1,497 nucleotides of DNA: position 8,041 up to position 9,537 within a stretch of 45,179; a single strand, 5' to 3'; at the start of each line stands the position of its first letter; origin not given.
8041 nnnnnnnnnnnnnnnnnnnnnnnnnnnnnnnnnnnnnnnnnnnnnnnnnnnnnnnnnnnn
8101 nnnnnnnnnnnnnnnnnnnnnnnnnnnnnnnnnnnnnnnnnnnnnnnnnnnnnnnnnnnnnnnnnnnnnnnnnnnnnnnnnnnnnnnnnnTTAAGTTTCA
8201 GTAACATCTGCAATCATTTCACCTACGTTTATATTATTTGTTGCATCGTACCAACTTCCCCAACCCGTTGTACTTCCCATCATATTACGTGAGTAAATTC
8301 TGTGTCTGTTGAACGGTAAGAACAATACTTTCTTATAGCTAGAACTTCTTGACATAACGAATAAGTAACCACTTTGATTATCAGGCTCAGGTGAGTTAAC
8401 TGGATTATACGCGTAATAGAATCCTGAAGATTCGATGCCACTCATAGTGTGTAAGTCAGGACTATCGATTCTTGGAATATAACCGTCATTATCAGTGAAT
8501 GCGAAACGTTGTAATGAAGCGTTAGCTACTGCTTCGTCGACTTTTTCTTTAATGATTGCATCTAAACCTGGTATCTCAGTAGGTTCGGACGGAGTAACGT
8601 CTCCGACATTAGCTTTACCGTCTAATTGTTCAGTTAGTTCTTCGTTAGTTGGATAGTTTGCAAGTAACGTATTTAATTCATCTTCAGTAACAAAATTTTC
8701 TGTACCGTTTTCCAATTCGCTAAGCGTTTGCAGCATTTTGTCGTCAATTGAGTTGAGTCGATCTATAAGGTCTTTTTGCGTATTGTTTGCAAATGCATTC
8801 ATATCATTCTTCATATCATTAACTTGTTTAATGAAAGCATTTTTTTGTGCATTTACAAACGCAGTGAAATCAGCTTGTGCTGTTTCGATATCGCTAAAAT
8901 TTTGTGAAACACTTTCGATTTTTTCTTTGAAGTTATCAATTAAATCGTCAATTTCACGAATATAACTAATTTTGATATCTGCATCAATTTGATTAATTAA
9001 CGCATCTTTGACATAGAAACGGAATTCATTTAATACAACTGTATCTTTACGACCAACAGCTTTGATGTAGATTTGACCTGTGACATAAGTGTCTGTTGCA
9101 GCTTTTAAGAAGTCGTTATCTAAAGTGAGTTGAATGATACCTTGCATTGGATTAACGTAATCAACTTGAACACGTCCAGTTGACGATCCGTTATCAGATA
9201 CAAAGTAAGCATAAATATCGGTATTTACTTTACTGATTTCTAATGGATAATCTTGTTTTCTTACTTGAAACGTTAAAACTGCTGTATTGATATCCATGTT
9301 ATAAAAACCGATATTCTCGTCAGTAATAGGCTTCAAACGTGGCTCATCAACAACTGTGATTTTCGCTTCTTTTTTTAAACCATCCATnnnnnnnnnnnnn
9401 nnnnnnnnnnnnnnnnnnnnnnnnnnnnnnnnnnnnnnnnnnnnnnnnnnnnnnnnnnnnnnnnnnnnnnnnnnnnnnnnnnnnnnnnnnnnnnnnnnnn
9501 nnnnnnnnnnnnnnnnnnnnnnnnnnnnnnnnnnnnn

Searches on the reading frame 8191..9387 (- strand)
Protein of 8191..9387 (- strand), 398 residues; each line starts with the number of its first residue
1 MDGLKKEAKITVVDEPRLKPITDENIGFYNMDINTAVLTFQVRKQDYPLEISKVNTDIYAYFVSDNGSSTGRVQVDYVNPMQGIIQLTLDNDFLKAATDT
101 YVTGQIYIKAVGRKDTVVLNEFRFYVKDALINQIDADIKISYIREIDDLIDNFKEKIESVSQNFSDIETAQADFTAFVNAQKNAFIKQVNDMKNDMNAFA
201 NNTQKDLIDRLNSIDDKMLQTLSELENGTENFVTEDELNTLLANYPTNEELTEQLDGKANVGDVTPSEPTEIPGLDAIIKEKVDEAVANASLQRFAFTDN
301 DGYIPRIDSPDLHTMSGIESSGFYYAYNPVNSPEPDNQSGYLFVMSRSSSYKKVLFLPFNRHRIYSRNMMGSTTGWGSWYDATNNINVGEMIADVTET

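Call 3: search_protein_families(library=pfam, proteins=[window:8191-9387:-], max_evalue=1)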
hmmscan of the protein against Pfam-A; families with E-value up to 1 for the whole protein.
window:8191-9387:- (398 aa): 11 families
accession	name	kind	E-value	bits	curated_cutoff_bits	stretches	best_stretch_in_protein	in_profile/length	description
PF10651.15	BppU_N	-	2.5e-13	50.4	23.1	1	19-155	14-142/142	BppU N-terminal domain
PF20168.4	PDS5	-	0.0008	17.8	27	1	149-251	500-605/1053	Sister chromatid cohesion protein PDS5 protein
PF08231.17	SYF2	-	0.022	15.5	23.5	1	168-251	31-108/154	SYF2 splicing factor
PF20667.3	Sec10_N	-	0.053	14.1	27.4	1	147-227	2-81/118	Exocyst complex component Sec10, N-terminal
PF24850.1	CC_BshC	-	0.061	13.6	27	1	145-217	41-114/159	Bacillithiol biosynthesis BshC, C-terminal coiled-coil domain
PF12925.12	APP_E2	-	0.12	12.5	22.2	1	148-223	113-188/190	E2 domain of amyloid precursor protein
PF12935.12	Sec16_N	-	0.16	12.7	27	1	164-259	70-160/239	Vesicle coat trafficking protein Sec16 N-terminus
PF23742.1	VBS_C3G9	-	0.16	12.4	27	1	186-239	41-94/120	C3G9 VBS-like domain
PF05062.17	RICH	-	0.31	11.9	23.2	0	129-174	36-80/82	RICH domain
PF10044.14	LIN52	-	0.37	12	22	0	188-220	41-74/93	Retinal tissue protein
PF05531.17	NPV_P10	-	0.37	11.7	29.8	0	143-191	13-60/75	Nucleopolyhedrovirus P10 protein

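Call 4: search_protein_families(library=phrogs, proteins=[window:8191-9387:-], max_evalue=0.001)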
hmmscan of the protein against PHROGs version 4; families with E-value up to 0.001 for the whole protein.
window:8191-9387:- (398 aa): 6 families
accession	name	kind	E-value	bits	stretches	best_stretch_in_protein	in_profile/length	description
phrog_257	-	tail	6e-111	373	1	3-394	2-388/508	minor tail protein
phrog_20746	-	unknown function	1.5e-22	81.1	1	18-201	17-193/424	-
phrog_26574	-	unknown function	7.8e-20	72.9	1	16-220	19-221/254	-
phrog_3285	-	tail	6.6e-18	65.8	1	24-227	26-222/491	minor tail protein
phrog_27225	-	unknown function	8.1e-09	36.6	1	2-152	2-149/158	-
phrog_2665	-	head and packaging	3.4e-08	33.6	1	304-391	37-133/642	virion structural protein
